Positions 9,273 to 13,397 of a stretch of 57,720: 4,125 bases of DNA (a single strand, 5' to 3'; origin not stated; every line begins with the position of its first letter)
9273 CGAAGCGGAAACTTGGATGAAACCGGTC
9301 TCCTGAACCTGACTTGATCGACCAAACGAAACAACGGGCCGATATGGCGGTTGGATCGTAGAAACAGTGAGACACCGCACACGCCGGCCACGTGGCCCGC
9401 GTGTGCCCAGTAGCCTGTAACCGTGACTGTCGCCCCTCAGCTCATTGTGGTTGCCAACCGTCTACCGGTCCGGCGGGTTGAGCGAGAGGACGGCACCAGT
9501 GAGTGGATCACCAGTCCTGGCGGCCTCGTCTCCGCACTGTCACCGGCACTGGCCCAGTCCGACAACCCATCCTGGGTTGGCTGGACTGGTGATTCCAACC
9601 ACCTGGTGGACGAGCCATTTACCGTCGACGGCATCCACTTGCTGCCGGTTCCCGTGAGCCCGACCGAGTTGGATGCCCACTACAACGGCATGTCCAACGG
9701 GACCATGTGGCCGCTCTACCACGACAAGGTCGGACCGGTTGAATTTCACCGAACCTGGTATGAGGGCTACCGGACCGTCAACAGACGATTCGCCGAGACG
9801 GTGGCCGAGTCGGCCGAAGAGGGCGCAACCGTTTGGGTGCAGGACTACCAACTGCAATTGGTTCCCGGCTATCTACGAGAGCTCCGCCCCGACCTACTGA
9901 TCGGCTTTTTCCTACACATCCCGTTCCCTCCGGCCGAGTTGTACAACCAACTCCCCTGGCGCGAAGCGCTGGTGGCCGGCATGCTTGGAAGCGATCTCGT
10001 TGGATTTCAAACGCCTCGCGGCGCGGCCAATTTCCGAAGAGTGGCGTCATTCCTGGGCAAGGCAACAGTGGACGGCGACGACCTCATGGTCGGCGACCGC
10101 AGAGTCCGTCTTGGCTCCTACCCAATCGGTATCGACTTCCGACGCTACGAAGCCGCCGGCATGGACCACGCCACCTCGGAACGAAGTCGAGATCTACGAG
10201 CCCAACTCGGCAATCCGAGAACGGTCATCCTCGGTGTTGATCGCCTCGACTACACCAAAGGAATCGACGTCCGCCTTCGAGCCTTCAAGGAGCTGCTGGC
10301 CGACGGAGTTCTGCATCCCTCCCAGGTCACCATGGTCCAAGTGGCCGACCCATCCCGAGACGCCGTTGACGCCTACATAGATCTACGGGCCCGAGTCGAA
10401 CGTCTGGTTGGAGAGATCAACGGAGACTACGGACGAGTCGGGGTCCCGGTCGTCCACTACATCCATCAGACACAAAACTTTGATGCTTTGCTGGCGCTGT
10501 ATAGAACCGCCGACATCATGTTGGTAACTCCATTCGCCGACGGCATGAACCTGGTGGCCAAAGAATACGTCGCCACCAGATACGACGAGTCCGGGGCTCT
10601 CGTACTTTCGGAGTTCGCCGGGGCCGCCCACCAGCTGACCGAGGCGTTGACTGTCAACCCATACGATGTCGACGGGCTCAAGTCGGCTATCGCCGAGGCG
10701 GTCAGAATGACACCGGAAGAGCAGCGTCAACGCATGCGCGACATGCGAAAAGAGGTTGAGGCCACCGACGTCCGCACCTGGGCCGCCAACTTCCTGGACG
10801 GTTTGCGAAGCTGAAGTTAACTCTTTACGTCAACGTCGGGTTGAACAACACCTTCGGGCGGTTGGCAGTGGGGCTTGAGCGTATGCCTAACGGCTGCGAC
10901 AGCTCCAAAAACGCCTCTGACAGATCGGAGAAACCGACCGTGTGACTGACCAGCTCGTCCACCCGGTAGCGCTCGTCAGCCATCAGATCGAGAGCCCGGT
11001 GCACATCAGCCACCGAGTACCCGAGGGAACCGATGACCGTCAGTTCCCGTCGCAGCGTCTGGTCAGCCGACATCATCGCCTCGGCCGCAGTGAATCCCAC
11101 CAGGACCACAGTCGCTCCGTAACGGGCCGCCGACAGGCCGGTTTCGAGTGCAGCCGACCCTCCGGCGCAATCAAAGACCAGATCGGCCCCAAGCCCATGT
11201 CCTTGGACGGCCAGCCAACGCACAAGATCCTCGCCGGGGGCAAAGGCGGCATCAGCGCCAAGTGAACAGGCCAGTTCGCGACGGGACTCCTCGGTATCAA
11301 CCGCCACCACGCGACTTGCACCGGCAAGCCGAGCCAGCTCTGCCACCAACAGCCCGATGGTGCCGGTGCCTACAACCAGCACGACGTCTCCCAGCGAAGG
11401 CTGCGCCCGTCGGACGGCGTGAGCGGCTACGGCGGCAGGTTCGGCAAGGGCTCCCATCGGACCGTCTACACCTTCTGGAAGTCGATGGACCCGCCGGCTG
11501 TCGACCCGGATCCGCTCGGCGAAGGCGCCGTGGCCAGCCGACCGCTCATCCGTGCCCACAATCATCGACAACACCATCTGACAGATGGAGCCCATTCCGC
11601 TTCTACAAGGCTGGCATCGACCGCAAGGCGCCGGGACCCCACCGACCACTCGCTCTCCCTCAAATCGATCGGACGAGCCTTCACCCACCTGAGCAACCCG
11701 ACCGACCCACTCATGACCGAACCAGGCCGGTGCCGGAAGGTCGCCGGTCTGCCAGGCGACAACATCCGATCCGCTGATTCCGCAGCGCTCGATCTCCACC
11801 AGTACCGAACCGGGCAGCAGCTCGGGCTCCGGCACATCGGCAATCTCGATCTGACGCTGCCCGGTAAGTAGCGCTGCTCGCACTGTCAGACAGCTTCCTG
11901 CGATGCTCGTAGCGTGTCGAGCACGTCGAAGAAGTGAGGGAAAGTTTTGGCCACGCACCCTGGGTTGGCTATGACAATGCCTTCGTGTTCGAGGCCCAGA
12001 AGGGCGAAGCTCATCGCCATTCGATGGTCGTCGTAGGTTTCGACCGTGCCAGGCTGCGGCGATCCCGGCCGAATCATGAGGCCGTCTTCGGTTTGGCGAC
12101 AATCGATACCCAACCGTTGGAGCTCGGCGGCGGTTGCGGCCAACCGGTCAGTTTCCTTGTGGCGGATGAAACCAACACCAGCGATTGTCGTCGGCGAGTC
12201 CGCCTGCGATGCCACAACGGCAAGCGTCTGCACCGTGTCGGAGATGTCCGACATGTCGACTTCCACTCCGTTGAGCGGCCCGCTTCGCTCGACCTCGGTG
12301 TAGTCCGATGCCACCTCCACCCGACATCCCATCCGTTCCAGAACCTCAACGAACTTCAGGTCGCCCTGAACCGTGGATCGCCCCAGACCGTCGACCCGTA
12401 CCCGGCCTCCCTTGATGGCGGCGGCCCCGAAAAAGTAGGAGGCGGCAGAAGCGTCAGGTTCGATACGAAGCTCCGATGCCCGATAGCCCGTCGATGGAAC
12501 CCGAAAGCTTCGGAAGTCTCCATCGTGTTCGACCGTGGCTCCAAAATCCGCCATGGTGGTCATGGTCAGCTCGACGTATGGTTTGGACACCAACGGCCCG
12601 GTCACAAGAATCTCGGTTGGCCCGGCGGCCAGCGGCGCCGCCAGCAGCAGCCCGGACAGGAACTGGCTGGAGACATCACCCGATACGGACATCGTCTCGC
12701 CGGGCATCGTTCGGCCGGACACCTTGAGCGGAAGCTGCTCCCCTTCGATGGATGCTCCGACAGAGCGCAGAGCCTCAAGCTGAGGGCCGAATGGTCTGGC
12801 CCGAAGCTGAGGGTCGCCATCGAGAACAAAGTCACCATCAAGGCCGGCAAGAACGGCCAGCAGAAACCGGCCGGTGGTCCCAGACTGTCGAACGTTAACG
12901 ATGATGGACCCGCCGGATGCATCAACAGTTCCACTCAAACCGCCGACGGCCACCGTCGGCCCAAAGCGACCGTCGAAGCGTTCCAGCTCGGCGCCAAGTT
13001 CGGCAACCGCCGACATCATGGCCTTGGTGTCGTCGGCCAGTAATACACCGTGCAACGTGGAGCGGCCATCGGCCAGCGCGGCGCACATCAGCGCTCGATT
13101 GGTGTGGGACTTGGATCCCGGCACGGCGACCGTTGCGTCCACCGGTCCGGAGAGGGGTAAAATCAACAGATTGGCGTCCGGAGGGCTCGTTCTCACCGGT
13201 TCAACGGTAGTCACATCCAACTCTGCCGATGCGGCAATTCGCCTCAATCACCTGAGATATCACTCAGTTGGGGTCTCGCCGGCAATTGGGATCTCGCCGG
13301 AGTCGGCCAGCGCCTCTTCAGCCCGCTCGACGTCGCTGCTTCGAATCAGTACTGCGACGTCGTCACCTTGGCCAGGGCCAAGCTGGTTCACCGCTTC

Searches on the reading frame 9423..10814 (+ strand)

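Call 67: search_protein_families(library=pfam, proteins=[window:9423-10814:+], max_evalue=0.00001)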
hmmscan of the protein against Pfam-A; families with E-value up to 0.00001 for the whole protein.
window:9423-10814:+ (463 aa): 1 family
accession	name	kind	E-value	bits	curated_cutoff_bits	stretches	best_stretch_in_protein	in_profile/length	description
PF00982.27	Glyco_transf_20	-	2.7e-137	458.8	32.5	1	6-461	2-471/473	Glycosyltransferase family 20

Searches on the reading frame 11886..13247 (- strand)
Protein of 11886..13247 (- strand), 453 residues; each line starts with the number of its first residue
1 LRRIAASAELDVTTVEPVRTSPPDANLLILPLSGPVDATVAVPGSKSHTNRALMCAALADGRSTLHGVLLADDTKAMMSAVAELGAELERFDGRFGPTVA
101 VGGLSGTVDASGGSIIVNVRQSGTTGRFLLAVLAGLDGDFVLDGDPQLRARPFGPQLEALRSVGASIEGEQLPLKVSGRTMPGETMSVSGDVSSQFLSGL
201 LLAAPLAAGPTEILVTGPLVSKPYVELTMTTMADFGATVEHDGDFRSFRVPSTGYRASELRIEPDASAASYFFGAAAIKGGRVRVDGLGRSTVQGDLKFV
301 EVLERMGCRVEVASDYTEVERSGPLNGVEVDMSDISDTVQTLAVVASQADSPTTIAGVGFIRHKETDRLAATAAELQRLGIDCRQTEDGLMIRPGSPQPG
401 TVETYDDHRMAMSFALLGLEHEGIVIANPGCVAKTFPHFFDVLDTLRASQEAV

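Call 67: search_protein_families(library=pfam, proteins=[window:11886-13247:-], max_evalue=0.00001)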
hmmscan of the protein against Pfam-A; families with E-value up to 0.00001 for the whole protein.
window:11886-13247:- (453 aa): 1 family
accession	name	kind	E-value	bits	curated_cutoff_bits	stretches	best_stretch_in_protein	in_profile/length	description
PF00275.25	EPSP_synthase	-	4.3e-115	385.2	22.8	1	34-443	5-417/417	EPSP synthase (3-phosphoshikimate 1-carboxyvinyltransferase)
